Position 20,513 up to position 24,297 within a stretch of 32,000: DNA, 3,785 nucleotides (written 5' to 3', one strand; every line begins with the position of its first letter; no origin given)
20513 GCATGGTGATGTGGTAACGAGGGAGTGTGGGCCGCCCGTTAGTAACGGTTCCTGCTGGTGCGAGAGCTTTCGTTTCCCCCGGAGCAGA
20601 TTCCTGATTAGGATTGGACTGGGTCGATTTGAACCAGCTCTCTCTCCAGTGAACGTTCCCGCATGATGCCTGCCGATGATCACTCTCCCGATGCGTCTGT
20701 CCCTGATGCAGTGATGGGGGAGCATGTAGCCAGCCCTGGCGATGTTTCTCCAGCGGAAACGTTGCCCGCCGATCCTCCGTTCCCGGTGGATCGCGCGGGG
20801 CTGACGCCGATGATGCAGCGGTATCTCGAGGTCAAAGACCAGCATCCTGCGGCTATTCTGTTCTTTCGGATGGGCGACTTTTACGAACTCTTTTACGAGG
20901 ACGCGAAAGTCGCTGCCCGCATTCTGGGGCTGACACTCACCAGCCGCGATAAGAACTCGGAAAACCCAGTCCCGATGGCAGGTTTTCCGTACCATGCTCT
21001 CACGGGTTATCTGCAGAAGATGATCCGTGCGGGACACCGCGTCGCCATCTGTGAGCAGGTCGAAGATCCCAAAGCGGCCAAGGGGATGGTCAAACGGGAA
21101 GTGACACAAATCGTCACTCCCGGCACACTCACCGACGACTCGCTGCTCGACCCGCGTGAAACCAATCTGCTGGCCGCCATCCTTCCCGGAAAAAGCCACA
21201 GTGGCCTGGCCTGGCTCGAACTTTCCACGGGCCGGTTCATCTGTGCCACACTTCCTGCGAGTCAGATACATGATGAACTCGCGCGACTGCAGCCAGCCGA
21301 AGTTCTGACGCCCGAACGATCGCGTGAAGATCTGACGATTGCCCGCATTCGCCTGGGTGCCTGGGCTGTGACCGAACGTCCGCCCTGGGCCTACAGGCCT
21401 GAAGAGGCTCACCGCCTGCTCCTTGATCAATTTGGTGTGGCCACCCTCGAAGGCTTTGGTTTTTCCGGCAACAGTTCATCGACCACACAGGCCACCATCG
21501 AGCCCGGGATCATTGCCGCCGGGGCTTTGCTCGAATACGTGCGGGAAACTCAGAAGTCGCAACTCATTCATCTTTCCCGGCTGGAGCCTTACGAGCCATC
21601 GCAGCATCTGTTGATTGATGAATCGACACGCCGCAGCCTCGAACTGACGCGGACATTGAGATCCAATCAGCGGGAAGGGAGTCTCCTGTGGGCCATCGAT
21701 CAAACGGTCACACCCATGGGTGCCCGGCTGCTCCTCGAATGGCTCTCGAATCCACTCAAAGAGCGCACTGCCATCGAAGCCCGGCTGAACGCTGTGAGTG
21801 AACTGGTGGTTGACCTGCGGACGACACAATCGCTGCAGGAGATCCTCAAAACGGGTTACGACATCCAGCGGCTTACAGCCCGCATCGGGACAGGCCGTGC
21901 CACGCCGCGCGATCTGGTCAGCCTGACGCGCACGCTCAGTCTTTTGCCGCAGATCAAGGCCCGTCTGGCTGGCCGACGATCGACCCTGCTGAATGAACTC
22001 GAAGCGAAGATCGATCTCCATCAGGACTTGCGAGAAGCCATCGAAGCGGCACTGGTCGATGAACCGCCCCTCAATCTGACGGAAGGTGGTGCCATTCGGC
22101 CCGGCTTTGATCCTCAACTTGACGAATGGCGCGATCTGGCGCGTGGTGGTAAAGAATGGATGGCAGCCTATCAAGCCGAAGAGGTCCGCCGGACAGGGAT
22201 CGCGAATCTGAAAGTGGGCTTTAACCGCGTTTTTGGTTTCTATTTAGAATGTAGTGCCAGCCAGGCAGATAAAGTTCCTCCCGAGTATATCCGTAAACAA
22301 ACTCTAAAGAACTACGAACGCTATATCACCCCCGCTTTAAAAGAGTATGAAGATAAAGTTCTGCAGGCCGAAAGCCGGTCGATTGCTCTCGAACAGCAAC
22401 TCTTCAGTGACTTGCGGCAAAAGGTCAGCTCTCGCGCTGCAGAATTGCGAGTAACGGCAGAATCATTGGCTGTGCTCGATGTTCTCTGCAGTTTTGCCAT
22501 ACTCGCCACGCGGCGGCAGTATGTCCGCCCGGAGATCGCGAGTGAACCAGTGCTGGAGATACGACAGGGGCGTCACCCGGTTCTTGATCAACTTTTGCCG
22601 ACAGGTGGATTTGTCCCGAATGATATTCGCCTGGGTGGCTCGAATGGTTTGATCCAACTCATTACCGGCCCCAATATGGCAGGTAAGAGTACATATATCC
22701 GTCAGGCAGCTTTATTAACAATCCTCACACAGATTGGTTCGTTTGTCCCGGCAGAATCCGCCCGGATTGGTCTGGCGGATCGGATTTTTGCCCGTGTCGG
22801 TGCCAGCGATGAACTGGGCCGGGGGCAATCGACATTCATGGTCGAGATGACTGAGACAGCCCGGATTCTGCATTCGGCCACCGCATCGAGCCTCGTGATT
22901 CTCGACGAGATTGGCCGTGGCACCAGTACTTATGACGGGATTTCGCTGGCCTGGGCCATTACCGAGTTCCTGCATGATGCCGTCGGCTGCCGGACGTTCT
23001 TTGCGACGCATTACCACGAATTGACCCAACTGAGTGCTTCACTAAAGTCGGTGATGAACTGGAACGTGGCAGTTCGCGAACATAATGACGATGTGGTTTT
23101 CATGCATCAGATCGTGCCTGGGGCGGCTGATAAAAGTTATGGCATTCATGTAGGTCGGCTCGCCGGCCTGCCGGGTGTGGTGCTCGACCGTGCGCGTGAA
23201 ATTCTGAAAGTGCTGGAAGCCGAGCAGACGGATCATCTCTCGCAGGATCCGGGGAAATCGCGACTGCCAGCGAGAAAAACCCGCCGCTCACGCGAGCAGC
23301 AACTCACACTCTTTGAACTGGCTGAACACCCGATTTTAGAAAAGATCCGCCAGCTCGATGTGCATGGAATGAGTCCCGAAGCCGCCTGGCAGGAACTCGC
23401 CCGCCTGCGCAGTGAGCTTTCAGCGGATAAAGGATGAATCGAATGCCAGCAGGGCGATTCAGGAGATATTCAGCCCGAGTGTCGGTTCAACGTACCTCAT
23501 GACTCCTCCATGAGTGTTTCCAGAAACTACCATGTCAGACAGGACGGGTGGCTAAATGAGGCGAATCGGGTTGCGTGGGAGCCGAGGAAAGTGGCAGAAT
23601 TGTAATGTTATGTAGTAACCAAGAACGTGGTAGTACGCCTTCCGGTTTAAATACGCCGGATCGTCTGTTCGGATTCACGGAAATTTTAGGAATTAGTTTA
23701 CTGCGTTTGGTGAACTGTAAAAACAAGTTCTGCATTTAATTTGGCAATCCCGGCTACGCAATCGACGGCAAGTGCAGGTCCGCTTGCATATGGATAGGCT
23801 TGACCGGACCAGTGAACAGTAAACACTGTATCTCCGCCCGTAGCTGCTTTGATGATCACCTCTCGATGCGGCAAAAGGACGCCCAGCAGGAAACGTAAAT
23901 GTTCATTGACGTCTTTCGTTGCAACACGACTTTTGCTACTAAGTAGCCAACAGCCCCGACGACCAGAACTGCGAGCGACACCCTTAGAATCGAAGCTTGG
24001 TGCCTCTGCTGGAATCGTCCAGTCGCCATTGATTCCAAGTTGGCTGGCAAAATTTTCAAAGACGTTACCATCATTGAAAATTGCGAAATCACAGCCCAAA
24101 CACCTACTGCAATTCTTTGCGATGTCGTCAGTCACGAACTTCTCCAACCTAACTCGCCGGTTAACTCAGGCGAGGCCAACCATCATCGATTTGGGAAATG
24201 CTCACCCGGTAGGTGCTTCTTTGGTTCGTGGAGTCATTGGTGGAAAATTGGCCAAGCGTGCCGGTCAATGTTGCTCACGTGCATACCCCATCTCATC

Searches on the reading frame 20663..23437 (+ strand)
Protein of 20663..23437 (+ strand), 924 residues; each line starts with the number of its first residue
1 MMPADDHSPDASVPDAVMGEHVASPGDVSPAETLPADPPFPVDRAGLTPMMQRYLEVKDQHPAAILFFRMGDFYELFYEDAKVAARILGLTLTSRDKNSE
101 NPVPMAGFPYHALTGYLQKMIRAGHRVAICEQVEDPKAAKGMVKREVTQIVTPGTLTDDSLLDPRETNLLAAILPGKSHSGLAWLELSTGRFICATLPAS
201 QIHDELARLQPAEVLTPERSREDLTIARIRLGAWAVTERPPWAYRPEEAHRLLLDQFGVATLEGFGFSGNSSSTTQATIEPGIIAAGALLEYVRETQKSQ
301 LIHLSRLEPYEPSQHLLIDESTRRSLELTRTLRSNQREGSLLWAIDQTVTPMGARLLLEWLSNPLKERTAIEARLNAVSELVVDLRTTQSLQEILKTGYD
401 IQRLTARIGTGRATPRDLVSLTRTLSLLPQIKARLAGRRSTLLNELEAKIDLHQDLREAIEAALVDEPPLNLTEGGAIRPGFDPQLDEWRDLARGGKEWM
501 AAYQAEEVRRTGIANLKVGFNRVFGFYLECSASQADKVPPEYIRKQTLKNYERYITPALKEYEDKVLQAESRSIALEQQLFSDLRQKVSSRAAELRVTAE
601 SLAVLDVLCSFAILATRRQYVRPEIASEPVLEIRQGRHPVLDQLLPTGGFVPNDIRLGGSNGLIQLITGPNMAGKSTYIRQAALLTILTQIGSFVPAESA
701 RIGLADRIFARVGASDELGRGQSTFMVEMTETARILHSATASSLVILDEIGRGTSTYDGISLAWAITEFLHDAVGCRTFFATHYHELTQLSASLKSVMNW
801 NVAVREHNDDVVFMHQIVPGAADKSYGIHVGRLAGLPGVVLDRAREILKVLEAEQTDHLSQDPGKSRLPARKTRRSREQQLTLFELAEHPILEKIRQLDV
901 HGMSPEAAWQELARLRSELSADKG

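Call 8: search_protein_families(library=pfam, proteins=[window:20663-23437:+], max_evalue=0.001)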
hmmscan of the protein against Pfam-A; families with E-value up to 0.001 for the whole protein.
window:20663-23437:+ (924 aa): 5 families
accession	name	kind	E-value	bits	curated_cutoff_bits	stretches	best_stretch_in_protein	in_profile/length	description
PF00488.27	MutS_V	-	2.3e-84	282.5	30.2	1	666-852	2-188/188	MutS domain V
PF05192.23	MutS_III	-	1.4e-53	182.6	34.1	1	321-612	1-194/194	MutS domain III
PF01624.25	MutS_I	-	5.8e-46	155.8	20.6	1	48-159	1-112/113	MutS domain I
PF05190.23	MutS_IV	-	2.2e-30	105.2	22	1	481-571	1-91/92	MutS family domain IV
PF05188.22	MutS_II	-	1.5e-21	77.6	25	1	168-304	1-132/133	MutS domain II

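Call 18: find_related_loci(query=window:20663-23437:+, collection=genome_contigs, flank=10000)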
Query window:20663-23437:+ (924 aa) in genome_contigs; peptide patterns used: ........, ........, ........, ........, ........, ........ (x = any residue, [..] = any of these).
600 stretches matched a pattern (row limit reached: there are more); 598 encode a relative of the query (tblastn E <= 1e-3); the best 80 are kept; 80 distinct loci.
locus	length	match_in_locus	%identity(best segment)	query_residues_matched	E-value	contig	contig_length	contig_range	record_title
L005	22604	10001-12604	66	37-916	0e+0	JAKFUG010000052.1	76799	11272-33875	MAG: Planctomycetaceae bacterium isolate D1_Bin_15 D1_0000292, whole genome shotgun sequence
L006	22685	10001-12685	59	15-919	0e+0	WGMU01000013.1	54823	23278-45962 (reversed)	MAG: bacterium isolate RI_301 c_000000066470, whole genome shotgun sequence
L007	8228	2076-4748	60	45-919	0e+0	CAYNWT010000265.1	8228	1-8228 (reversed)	MAG TPA_asm: uncultured Planctomycetaceae bacterium isolate binchicken_co258_152 genome assembly, contig: NODE_6329_leng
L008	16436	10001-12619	60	47-923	0e+0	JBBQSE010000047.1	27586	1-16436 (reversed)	MAG: Planctomycetales bacterium isolate Co_metawrap_1732 Cmw_1732_k141_9474832_length_27586_cov_10.0000, whole genome sh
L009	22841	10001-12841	55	47-916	0e+0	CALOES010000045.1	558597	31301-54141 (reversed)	MAG: uncultured Planctomycetaceae bacterium isolate LOGT_bin.0190 genome assembly, contig: contig_10576, whole genome sh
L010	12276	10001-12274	62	47-804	0e+0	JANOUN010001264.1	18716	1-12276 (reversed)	MAG: Planctomycetota bacterium isolate VAR_39_metabat_103_sub VAR_39_k141_3733785, whole genome shotgun sequence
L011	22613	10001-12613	56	48-905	0e+0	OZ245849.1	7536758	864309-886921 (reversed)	MAG: Bythopirellula sp. isolate a23da1fa-4258-4937-963d-949696e3e025 genome assembly, chromosome: 1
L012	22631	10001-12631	55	48-920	0e+0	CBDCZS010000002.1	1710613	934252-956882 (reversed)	MAG: Bythopirellula sp. isolate ba60db47-f6ab-4451-8ed4-57c4a38413e1 genome assembly, contig: contig_2, whole genome sho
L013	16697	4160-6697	56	48-908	0e+0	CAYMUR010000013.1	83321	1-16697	MAG TPA_asm: uncultured Pirellulaceae bacterium isolate SRP092902_co1_604 genome assembly, contig: NODE_207_length_83321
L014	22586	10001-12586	57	48-922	0e+0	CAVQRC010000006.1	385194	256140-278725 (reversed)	MAG: Pirellulales bacterium isolate MFD09964.bin.1.137 genome assembly, contig: contig_16673, whole genome shotgun seque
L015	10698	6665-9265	53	48-919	0e+0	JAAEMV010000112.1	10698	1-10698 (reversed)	MAG: Planctomycetaceae bacterium isolate Bse_15 BseG_CONTIG216544, whole genome shotgun sequence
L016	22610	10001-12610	52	48-923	0e+0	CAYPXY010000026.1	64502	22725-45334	MAG TPA_asm: uncultured Pirellulaceae bacterium isolate SRP344714_co1_177 genome assembly, contig: NODE_987_length_64502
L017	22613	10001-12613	55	39-916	0e+0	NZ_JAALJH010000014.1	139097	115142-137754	Aquisphaera insulae strain JC669 14, whole genome shotgun sequence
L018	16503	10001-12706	52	48-920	0e+0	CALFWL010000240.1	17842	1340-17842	MAG: uncultured Pirellulaceae bacterium isolate H2_Bin_Bin_40_1_1 genome assembly, contig: c_000000403417, whole genome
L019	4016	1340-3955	52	45-919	0e+0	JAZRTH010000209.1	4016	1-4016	MAG: Thermoguttaceae bacterium isolate T1900045343_YK20190033.MAGScoT_cleanbin_000051 SGB_6678_k141_3401893, whole genom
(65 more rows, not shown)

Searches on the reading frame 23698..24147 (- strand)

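Call 63: search_protein_families(library=pfam, proteins=[window:23698-24147:-], max_evalue=0.001)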
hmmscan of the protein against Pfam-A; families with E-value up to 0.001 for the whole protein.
window:23698-24147:- (149 aa): 1 family
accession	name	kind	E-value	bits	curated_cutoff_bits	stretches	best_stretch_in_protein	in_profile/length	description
PF14106.11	DUF4279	-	0.00026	21.7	25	1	61-142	34-115/116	Domain of unknown function (DUF4279)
